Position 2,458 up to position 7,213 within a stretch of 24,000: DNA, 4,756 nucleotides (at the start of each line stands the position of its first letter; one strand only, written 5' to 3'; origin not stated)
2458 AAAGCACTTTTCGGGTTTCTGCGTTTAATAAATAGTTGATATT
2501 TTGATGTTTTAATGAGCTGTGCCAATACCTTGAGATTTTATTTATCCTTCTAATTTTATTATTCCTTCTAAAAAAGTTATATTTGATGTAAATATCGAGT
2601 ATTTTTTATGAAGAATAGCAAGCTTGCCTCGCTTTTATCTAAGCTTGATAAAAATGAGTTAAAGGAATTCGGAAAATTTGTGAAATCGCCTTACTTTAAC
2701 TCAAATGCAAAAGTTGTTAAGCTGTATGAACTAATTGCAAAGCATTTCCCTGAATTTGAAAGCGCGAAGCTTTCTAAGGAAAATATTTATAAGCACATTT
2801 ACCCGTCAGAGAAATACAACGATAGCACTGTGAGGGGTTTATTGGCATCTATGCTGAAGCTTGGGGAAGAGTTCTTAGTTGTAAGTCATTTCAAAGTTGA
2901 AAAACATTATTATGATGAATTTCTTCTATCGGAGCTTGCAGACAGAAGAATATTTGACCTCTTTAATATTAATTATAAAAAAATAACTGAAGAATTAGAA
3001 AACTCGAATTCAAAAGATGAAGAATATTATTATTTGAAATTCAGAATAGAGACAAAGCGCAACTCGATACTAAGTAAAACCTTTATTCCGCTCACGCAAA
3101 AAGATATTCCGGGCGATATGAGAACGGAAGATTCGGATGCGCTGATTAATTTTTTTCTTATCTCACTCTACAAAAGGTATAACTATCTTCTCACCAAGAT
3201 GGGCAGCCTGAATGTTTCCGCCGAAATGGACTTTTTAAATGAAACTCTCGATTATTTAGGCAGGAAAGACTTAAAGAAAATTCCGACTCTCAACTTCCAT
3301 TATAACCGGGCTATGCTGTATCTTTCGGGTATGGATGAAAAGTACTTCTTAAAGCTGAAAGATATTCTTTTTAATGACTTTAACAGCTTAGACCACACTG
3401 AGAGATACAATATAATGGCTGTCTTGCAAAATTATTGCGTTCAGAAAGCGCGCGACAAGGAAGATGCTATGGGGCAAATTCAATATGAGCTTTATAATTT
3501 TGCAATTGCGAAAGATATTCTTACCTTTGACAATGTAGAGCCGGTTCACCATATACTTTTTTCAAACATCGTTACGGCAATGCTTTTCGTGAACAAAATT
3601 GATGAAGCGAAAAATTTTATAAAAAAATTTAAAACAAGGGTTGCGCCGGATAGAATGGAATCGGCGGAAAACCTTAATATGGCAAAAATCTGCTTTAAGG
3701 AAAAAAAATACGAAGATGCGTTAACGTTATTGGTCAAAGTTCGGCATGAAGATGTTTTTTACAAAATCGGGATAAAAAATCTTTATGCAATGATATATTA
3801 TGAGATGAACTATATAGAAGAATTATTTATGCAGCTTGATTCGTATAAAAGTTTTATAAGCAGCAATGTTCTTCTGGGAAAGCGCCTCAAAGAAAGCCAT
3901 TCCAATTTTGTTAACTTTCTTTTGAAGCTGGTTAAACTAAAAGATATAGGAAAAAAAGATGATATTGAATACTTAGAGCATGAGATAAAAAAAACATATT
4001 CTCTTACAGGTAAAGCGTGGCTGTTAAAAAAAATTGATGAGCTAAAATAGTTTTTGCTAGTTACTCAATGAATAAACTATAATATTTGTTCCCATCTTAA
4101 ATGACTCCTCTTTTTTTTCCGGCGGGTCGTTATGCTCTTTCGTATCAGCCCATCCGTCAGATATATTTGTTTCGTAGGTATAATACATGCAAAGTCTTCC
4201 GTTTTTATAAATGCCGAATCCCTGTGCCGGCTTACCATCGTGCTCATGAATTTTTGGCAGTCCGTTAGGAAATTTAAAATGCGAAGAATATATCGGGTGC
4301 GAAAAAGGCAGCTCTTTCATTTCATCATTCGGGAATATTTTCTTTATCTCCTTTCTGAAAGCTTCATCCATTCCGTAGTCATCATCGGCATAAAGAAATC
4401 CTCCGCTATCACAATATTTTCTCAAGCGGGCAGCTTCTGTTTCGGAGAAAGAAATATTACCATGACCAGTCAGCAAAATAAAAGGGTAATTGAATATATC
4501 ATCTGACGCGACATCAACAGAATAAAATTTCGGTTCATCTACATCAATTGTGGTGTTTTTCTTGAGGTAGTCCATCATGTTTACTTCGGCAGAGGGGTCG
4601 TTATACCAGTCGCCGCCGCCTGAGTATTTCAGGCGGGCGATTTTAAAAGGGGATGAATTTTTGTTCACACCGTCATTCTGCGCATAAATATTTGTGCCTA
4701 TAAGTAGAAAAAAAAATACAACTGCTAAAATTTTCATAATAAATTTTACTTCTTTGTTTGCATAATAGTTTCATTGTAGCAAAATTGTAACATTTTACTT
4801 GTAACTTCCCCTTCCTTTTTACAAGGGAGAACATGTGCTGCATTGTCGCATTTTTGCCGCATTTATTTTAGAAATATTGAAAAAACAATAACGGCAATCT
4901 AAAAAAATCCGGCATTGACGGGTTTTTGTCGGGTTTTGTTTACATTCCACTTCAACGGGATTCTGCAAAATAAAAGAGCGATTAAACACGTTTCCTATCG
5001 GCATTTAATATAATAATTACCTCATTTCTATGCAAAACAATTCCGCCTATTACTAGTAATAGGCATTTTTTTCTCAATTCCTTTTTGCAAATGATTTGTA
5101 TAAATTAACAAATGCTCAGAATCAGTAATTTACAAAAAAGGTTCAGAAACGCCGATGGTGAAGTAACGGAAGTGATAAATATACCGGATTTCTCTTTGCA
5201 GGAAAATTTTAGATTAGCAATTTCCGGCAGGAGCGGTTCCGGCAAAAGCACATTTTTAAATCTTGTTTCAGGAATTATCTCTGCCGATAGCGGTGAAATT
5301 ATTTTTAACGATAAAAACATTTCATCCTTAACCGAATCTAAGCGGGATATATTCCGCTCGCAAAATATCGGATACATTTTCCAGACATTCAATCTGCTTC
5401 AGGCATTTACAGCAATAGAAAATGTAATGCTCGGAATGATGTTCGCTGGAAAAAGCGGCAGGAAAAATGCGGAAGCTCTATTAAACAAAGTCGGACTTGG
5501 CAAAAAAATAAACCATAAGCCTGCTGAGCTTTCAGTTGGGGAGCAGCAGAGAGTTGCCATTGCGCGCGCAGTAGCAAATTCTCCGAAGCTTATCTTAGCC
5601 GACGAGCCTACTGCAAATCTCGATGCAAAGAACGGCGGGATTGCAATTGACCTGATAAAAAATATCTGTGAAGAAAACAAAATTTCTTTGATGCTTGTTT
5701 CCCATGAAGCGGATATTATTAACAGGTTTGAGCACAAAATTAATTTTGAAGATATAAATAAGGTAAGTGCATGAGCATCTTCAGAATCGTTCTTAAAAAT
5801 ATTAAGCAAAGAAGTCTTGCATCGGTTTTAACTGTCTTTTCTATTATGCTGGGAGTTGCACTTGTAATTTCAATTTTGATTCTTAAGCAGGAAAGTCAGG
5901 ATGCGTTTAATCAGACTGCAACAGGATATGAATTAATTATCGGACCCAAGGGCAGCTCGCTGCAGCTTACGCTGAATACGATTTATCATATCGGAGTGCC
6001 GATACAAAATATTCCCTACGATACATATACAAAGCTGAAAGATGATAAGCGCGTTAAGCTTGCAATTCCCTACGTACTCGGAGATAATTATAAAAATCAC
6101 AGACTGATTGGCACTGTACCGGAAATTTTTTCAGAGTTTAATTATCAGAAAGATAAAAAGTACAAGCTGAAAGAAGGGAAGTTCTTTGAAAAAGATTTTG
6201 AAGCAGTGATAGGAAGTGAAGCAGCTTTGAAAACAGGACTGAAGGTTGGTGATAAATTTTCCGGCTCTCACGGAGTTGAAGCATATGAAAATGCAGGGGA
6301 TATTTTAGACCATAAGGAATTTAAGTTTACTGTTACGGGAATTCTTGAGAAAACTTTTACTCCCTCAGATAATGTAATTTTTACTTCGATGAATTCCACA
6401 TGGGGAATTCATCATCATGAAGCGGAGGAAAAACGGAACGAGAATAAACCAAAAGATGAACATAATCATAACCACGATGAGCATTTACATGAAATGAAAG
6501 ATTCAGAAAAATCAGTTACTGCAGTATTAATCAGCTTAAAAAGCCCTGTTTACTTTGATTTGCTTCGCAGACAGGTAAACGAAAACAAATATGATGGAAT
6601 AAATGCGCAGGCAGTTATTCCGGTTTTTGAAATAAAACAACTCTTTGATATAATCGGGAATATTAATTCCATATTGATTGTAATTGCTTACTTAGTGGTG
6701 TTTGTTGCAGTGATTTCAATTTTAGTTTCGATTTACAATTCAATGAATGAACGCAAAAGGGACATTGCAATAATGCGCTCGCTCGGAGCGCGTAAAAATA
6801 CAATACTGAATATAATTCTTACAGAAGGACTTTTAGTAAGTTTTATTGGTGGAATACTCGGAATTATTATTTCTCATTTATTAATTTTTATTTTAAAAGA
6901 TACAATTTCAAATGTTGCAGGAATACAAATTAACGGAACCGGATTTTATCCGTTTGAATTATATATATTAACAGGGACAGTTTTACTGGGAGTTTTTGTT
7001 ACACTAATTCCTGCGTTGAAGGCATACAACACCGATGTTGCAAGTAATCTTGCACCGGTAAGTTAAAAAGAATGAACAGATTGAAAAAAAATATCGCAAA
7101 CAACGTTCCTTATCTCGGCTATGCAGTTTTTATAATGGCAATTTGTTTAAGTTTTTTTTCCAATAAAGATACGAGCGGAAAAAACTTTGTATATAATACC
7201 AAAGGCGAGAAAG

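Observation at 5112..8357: Histidine-decorated MacB/FtsX-fold ABC module plus DUF3299 plus a novel 6-TM His-tailed protein: candidate divergent metal (zinc?) acquisition system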

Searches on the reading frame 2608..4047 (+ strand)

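Call 3: search_protein_families(library=pfam, proteins=[window:2608-4047:+], max_evalue=0.1)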
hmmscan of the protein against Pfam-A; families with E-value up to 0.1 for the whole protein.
window:2608-4047:+ (480 aa): 1 family
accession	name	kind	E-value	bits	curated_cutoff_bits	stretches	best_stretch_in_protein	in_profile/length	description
PF25058.1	ARM_TT21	-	0.0022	18.4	27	1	316-399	58-140/155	Tetratricopeptide repeat protein 21 ARM repeat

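Call 4: search_protein_families(library=ncbifam, proteins=[window:2608-4047:+], max_evalue=0.1)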
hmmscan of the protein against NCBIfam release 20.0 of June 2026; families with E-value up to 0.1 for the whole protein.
window:2608-4047:+ (480 aa): 0 families

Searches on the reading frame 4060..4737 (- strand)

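Call 3: search_protein_families(library=pfam, proteins=[window:4060-4737:-], max_evalue=0.1)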
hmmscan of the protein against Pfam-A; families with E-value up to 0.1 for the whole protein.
window:4060-4737:- (226 aa): 1 family
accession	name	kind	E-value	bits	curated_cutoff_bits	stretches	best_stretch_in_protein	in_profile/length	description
PF13709.12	DUF4159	-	2.7e-64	216.9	25.9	1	32-224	1-202/202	Domain of unknown function (DUF4159)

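Call 4: search_protein_families(library=ncbifam, proteins=[window:4060-4737:-], max_evalue=0.1)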
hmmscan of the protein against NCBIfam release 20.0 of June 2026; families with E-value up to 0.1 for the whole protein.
window:4060-4737:- (226 aa): 0 families

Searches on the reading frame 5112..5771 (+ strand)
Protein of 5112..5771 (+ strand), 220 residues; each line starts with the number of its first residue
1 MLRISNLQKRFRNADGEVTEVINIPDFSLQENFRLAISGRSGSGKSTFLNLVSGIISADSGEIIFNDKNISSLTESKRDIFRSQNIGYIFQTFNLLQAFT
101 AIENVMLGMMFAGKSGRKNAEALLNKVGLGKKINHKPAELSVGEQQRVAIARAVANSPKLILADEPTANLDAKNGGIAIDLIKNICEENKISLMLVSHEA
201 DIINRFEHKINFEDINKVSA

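Call 3: search_protein_families(library=pfam, proteins=[window:5112-5771:+], max_evalue=0.1)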
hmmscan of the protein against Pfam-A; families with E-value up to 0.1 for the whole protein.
window:5112-5771:+ (220 aa): 12 families
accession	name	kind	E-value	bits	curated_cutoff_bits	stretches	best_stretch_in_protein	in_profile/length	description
PF00005.33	ABC_tran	-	1.1e-31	110.7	25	1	26-168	5-137/137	ABC transporter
PF13555.12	AAA_29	-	0.00032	20.8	27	1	34-66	24-55/61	P-loop containing region of AAA domain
PF04665.18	Pox_A32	-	0.0019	18.2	22.8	1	29-56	10-38/242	Poxvirus A32 protein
PF02463.25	SMC_N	-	0.0031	17.4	40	1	36-209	28-208/220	RecF/RecN/SMC N terminal domain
PF07693.20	KAP_NTPase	-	0.0048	16.6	20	1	27-73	15-61/293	KAP family P-loop domain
PF10236.15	DAP3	-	0.015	15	23.1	1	30-95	21-86/311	Mitochondrial ribosomal death-associated protein 3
PF03193.22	RsgA_GTPase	-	0.039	14.2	30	1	34-65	108-139/174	RsgA GTPase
PF00350.29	Dynamin_N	-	0.052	14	27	0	36-204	2-144/168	Dynamin family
PF00437.27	T2SSE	-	0.062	12.4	24.9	1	30-64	140-174/370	Type II/IV secretion system protein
PF00503.26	G-alpha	-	0.065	12.8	48.8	1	30-93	19-69/333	G-protein alpha subunit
PF01926.29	MMR_HSR1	-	0.088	13.4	21.9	0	35-55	2-22/113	50S ribosome-binding GTPase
PF01580.24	FtsK_SpoIIIE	-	0.092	12.6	24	0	34-50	41-57/221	FtsK/SpoIIIE family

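Call 4: search_protein_families(library=ncbifam, proteins=[window:5112-5771:+], max_evalue=0.1)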
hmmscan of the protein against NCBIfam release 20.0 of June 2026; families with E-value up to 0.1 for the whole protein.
window:5112-5771:+ (220 aa): 196 families (the best 25 are shown)
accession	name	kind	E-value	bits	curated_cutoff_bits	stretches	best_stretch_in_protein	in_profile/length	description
TIGR02211.1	LolD_lipo_ex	equivalog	1.7e-60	204.3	307.75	1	1-214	1-216/221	lipoprotein-releasing ABC transporter ATP-binding protein LolD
NF008639.0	PRK11629.1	equivalog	3.3e-51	174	360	1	2-214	7-221/234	lipoprotein-releasing ABC transporter ATP-binding protein LolD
TIGR03608.1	L_ocin_972_ABC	subfamily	1.1e-48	165.5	254.85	1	5-211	2-205/206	putative bacteriocin export ABC transporter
TIGR02982.1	heterocyst_DevA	subfamily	3.1e-48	164.3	295.8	1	2-214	2-216/220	ABC exporter ATP-binding subunit, DevA family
NF007879.0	PRK10584.1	equivalog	1e-46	159.5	336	1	4-212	9-219/228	putative ABC transporter ATP-binding protein YbbA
TIGR02673.1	FtsE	equivalog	1.9e-46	158.4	264.85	1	1-210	1-207/214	cell division ATP-binding protein FtsE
NF038007.1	ABC_ATP_DarD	equivalog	7.7e-45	153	375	1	1-203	1-204/218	darobactin export ABC transporter ATP-binding protein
TIGR02315.1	ABC_phnC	equivalog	6.7e-44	150.1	266.1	1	1-210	1-216/243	phosphonate ABC transporter ATP-binding protein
NF007027.0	PRK09493.1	equivalog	9e-39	133.2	379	1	2-218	2-214/240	glutamine ABC transporter ATP-binding protein GlnQ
NF007826.0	PRK10535.1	equivalog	1.9e-37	128.9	966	1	2-216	5-220/648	macrolide ABC transporter ATP-binding protein/permease MacB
NF040933.2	ABC_arch_GlcV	equivalog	8.8e-37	126.8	450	1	3-202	4-205/357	glucose ABC transporter ATP-binding protein GlcV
TIGR02314.1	ABC_MetN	equivalog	6.6e-36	124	499.7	1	1-211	1-212/343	methionine ABC transporter ATP-binding protein MetN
TIGR02142.1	modC_ABC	equivalog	1.1e-35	123.5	285.05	1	26-210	17-202/353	molybdenum ABC transporter ATP-binding protein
NF008428.0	PRK11264.1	equivalog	6.9e-35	120.5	406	1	2-212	4-216/250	L-cystine ABC transporter ATP-binding protein TcyN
TIGR03265.1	PhnT2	equivalog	3.7e-34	118.5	457.7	1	2-201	5-196/353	putative 2-aminoethylphosphonate ABC transporter ATP-binding protein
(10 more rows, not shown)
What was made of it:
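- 5112..5774 (+): g1: ABC ATPase of the LolD/MacB/FtsE type (220 aa). Call 3 (ABC_tran 1.1e-31); call 4 (best match LolD TIGR02211, 204 bits, below the cutoff of 307.75).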

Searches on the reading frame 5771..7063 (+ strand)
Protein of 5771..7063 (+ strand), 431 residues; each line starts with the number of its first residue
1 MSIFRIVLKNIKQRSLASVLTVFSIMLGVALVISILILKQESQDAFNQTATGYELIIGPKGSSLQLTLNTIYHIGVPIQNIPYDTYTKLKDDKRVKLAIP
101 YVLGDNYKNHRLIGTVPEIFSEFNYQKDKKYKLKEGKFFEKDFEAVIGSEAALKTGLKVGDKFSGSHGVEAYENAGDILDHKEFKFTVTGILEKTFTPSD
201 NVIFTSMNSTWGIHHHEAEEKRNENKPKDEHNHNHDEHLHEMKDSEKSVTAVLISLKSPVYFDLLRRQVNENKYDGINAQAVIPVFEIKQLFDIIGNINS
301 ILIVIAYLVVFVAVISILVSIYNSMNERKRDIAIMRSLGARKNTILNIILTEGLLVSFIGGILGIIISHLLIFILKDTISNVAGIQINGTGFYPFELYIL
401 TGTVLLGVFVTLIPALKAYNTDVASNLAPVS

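Call 3: search_protein_families(library=pfam, proteins=[window:5771-7063:+], max_evalue=0.1)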
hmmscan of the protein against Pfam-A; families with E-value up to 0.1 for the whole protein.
window:5771-7063:+ (431 aa): 2 families
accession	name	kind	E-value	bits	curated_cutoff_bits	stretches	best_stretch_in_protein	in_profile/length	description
PF02687.27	FtsX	-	6.5e-19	68.6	25.5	1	303-422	1-119/120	FtsX-like permease C-terminal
PF12704.14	MacB_PCD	-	2.1e-13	51.5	27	1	18-217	1-177/207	MacB-like periplasmic core domain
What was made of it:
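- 5771..7066 (+): g2: 4-TM type VII (MacB-fold) permease with a periplasmic domain (431 aa). Call 3 (FtsX 68.6 bits, MacB_PCD 51.5 bits).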

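Call 4: search_protein_families(library=ncbifam, proteins=[window:5771-7063:+], max_evalue=0.1)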
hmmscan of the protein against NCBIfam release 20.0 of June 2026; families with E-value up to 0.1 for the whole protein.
window:5771-7063:+ (431 aa): 10 families
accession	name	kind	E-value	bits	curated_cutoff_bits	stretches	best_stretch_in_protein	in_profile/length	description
TIGR02212.1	lolCE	equivalog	1.6e-16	60.3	362.45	1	246-425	216-406/411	lipoprotein-releasing ABC transporter permease subunit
TIGR03434.1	ADOP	subfamily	1.5e-14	53.1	622.3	1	185-427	173-399/803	ADOP family duplicated permease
NF038347.1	FtsX_Gpos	exception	9.4e-12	44.9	225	1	206-412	78-284/296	permease-like cell division protein FtsX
NF038346.1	FtsX_actino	exception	1.4e-11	44.3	250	1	288-416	169-299/308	permease-like cell division protein FtsX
NF008357.0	PRK11146.1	exception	1.3e-10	40.7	439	1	242-416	214-400/414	lipoprotein-releasing ABC transporter permease subunit LolE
TIGR00439.2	FtsX_Gneg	equivalog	1.3e-09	37.7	255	1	288-417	156-285/292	permease-like cell division protein FtsX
TIGR02213.1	lolE_release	exception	1.6e-09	37.2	540.35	1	244-397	213-372/411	lipoprotein-releasing ABC transporter permease subunit LolE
NF007826.0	PRK10535.1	equivalog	2.4e-08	32.7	966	1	302-423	525-641/648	macrolide ABC transporter ATP-binding protein/permease MacB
NF041854.1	ABC_perm_YbbP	equivalog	2.6e-06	25.7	999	1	292-376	677-761/806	putative ABC transporter permease subunit YbbP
NF008076.0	PRK10814.1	exception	0.00014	21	473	1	299-418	264-387/399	lipoprotein-releasing ABC transporter permease subunit LolC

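Call 27: search_solved_structures(query=window:5771-7063:+, max_evalue=0.01)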
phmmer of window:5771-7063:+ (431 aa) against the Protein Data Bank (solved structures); distinct sequences matched with E-value up to 0.01: 16.
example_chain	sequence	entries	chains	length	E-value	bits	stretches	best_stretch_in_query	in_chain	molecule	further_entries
9ge6_A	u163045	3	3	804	1.4e-07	34.1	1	288-376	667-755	Uncharacterized ABC transporter permease YbbP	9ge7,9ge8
7arh_E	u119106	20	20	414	1.6e-07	33.9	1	293-424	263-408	Lipoprotein-releasing system transmembrane protein LolE | Lipoprotein transporter subunit LolE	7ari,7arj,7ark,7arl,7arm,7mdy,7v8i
9w37_A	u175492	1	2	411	2.2e-07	33.5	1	291-418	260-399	LolF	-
7mdx_B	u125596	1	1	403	2.6e-07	33.2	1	293-420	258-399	Lipoprotein-releasing system transmembrane protein LolE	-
9w2w_A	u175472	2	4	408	2.9e-07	33.1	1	291-418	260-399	LolF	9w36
9w35_A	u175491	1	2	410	2.9e-07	33.1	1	291-418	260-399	LolF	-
9rli_E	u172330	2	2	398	3.2e-07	33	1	295-424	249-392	Lipoprotein-releasing system transmembrane protein LolE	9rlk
5nik_J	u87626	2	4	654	1e-06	31.2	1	301-425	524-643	Macrolide export ATP-binding/permease protein MacB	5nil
5xu1_M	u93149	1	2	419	1.8e-06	30.5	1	284-422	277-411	ABC transporter permeae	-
5lil_A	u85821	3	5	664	2e-06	30.3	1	288-420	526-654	Macrolide export ATP-binding/permease protein MacB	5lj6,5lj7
5gko_A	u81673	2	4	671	9.6e-06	28.1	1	302-422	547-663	Macrolide export ATP-binding/permease protein MacB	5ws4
7arh_C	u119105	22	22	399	4.5e-05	25.9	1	291-424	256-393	Lipoprotein-releasing ABC transporter permease subunit LolC | Lipo-releasing system transmembrane protein lolC | Lipoprotein-releasing system transmembrane prot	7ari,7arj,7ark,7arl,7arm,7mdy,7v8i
9o9x_C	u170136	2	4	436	5.3e-05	25.6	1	119-425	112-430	ABC transporter permease YtrF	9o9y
8ymc_C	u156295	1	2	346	5.6e-05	25.6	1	290-392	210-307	Cell division protein FtsX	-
8hd0_C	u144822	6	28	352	5.9e-05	25.5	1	290-392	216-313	Cell division protein FtsX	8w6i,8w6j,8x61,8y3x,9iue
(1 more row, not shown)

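Call 50: find_homologous_proteins(query=window:5771-7063:+, max_evalue=1e-10)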
Query window:5771-7063:+ (431 aa): 1468 proteins with E <= 1e-10 among 8000 candidates; the best 120 are listed.
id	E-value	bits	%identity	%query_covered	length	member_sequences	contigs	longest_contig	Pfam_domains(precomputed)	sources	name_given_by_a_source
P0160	1.7e-274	928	98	100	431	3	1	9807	PF02687.28,PF12704.15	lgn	-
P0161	1.5e-262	889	94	100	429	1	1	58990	PF02687.28,PF12704.15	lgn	-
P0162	2.2e-262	888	94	100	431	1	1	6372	PF02687.28,PF12704.15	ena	-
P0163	9.0e-262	886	94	100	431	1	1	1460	PF02687.28,PF12704.15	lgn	-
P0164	1.4e-258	876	94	100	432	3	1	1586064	PF02687.28,PF12704.15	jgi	jgi:putative ABC transport system permease protein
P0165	2.8e-255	865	92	100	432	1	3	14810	PF02687.28,PF12704.15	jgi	-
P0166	1.1e-226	771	82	100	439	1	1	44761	PF02687.28,PF12704.15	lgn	-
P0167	2.1e-224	763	81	100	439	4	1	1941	PF02687.28,PF12704.15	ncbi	-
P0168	4.2e-224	762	80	100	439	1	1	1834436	PF02687.28,PF12704.15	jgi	jgi:putative ABC transport system permease protein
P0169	3.4e-221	752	80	100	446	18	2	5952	PF02687.28,PF12704.15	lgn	-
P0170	1.5e-219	747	80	100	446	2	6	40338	PF02687.28,PF12704.15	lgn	-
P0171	2.0e-218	743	79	100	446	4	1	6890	PF02687.28,PF12704.15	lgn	-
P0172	2.0e-217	740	80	100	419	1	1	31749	PF02687.28,PF12704.15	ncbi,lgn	-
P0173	3.7e-217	739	81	100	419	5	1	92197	PF02687.28,PF12704.15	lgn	-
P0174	2.5e-215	733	78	100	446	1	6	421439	PF02687.28,PF12704.15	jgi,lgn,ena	-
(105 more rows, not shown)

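Call 59: predict_structure(alignment_id=A3)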
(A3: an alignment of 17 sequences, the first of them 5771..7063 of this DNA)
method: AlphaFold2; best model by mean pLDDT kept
length: 431 residues; sequences in the alignment: 17
mean_pLDDT: 77.7   pTM: 0.68
mean pLDDT of the five models: 77.7, 77.1, 75.1, 74.4, 69.5
residues with pLDDT >= 90: 85; 70-90: 225; 50-70: 99; < 50: 22
segments of 3 or more residues with pLDDT < 50: 170-176, 229-240
pLDDT, mean of each block of 10 residues (from residue 1): 78 78 84 81 68 83 86 74 89 92 83 92 86 93 92 92 75 49 84 89 90 70 55 38 75 89 86 72 82 59 62 64 68 76 81 87 92 86 73 82 81 70 60 41
secondary structure, 60 per line:
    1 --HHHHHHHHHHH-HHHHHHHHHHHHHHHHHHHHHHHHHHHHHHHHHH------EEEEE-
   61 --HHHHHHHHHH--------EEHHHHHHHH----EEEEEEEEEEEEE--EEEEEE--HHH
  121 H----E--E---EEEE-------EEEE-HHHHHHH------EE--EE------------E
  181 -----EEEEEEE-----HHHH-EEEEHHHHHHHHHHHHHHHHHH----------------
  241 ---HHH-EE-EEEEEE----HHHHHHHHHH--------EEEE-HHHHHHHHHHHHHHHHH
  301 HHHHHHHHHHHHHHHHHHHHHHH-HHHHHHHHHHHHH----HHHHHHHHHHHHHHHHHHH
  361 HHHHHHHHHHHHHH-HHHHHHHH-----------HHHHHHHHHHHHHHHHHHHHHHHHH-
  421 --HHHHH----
elements in order: H3-13 H15-48 E55-59 H63-72 H83-90 E95-107 E110-115 H118-121 E133-136 E144-147 H149-155 E186-192 H198-201 E203-206 H207-224 E251-256 H261-270 E279-282 H284-323 H325-337 H342-374 H376-383 H395-419 H423-427
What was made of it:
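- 5771..7066 (+): AF2 model pLDDT 77.7 (call 59).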

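Call 66: fold_search(model_id=the predicted structure, library=pdb)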
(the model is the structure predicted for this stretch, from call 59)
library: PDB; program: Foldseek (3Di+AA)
matches with E <= 10: 268; with E <= 0.001: 57
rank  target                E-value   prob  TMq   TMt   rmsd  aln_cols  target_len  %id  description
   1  5lil_A                5.6e-17  1.00  0.45  0.34  10.3       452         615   16  Structure of Aggregatibacter actinomycetemcomitans MacB bound to ATPyS (P21) (released 2017-11-15)
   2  5gko_A                1.8e-16  1.00  0.52  0.38   8.1       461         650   15  Crystal structure of tripartite-type ABC transporter, MacB from Acinetobacter baumannii (released 2017-11-15)
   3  9rlc_E                3.3e-16  1.00  0.53  0.55   8.2       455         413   18  LolCDE complex with Lpp lipoprotein (released 2026-01-21)
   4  5lj7_B                6.2e-16  1.00  0.48  0.37   8.8       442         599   16  Structure of Aggregatibacter actinomycetemcomitans MacB bound to ATP (P21) (released 2017-11-15)
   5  9rld_E                7.9e-16  1.00  0.50  0.52   8.8       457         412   19  LolCDE complex with Lpp lipoprotein (released 2026-01-21)
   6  5lil_B                9.9e-16  1.00  0.48  0.36   9.0       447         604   16  Structure of Aggregatibacter actinomycetemcomitans MacB bound to ATPyS (P21) (released 2017-11-15)
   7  5lj7_A                1.9e-15  1.00  0.45  0.35   9.5       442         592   16  Structure of Aggregatibacter actinomycetemcomitans MacB bound to ATP (P21) (released 2017-11-15)
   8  9xro_E                2.1e-15  1.00  0.42  0.46  10.0       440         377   17  LolCDE in complex with SMT-738_3 (released 2026-03-18)
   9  7arh_E                3.7e-15  1.00  0.52  0.54   8.6       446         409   17  LolCDE in complex with lipoprotein (released 2021-04-07)
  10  5lj6                  9.9e-15  1.00  0.48  0.36   9.1       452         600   16  Structure of Aggregatibacter actinomycetemcomitans MacB bound to ATPyS (P6522) (released 2017-11-15)
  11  9rli_E                2.5e-14  1.00  0.49  0.53   9.4       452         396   19  LolCDEdelta(235-252) complex with Pal lipoprotein (released 2026-01-21)
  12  5xu1_M                4.2e-14  1.00  0.62  0.68   5.5       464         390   16  Structure of a non-canonical ABC transporter from Streptococcus pneumoniae R6 (released 2018-01-24)
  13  7v8i_E                1.2e-13  1.00  0.38  0.39  12.7       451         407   19  LolCD(E171Q)E with bound AMPPNP in nanodiscs (released 2022-08-31)
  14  5nik_J                1.6e-13  1.00  0.48  0.35   8.6       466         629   18  Structure of the MacAB-TolC ABC-type tripartite multidrug efflux pump (released 2017-05-24)
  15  7v8i_C                1.6e-13  1.00  0.39  0.42  11.7       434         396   16  LolCD(E171Q)E with bound AMPPNP in nanodiscs (released 2022-08-31)
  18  5xu1_S                6.3e-13  1.00  0.58  0.65   6.5       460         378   17  Structure of a non-canonical ABC transporter from Streptococcus pneumoniae R6 (released 2018-01-24)
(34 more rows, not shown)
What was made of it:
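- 5771..7066 (+): Foldseek hits MacB, LolE, 5xu1 and HrtB with E down to 6e-17 (call 66).
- On Type VII (MacB/FtsX-fold) ABC transporter: The AF2 model matches MacB, LolE, 5xu1 and HrtB with E down to 6e-17 and TM up to 0.68 (calls 59, 66).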
